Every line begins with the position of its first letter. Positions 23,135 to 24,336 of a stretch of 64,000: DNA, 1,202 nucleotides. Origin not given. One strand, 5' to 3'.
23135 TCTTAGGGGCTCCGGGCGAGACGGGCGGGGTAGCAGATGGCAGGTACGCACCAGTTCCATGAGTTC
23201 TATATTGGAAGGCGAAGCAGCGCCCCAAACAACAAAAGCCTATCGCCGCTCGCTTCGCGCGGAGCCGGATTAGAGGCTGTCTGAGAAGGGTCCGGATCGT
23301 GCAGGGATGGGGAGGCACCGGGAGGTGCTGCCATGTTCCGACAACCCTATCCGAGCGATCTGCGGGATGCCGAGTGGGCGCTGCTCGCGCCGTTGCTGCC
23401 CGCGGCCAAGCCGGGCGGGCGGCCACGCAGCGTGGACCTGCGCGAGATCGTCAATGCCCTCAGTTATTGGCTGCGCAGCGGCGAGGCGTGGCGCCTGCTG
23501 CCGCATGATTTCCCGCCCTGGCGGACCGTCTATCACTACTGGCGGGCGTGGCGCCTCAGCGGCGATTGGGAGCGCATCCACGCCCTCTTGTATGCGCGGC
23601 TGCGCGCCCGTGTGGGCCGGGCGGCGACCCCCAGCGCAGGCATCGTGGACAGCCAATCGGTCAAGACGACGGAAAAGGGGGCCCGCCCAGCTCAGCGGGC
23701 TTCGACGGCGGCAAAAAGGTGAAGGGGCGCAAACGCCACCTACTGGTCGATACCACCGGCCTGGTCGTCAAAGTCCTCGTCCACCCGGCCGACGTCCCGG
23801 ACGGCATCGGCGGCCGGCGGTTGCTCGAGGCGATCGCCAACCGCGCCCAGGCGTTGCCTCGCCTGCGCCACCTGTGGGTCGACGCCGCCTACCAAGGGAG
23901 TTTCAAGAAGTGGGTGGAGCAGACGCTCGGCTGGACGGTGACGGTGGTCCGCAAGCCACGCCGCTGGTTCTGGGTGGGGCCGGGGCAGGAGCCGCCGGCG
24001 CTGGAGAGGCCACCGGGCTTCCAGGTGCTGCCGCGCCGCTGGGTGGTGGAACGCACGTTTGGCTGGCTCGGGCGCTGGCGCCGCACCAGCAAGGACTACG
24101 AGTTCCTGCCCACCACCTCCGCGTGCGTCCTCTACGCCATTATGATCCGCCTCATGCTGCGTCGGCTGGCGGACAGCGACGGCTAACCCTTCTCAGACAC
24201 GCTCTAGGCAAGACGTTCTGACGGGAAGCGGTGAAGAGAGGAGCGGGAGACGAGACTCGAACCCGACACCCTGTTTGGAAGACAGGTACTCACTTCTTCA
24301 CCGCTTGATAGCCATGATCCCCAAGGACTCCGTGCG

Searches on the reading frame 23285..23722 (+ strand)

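Call 50: search_protein_families(library=pfam, proteins=[window:23285-23722:+], max_evalue=0.001)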
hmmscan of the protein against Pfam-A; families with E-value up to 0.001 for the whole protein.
window:23285-23722:+ (145 aa): 1 family
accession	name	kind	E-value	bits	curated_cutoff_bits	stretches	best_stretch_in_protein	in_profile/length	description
PF13340.11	DUF4096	-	3.5e-26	91.7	34.3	1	26-99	1-76/76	Putative transposase of IS4/5 family (DUF4096)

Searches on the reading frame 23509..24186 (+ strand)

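Call 50: search_protein_families(library=pfam, proteins=[window:23509-24186:+], max_evalue=0.001)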
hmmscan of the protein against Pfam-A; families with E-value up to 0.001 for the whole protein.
window:23509-24186:+ (225 aa): 2 families
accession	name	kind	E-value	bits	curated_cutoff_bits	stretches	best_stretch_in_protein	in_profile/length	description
PF01609.27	DDE_Tnp_1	-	4.9e-20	72.6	23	1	60-204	22-188/200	Transposase DDE domain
PF13586.12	DDE_Tnp_1_2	-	4.6e-09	37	29.2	1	157-218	25-86/86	Transposase DDE domain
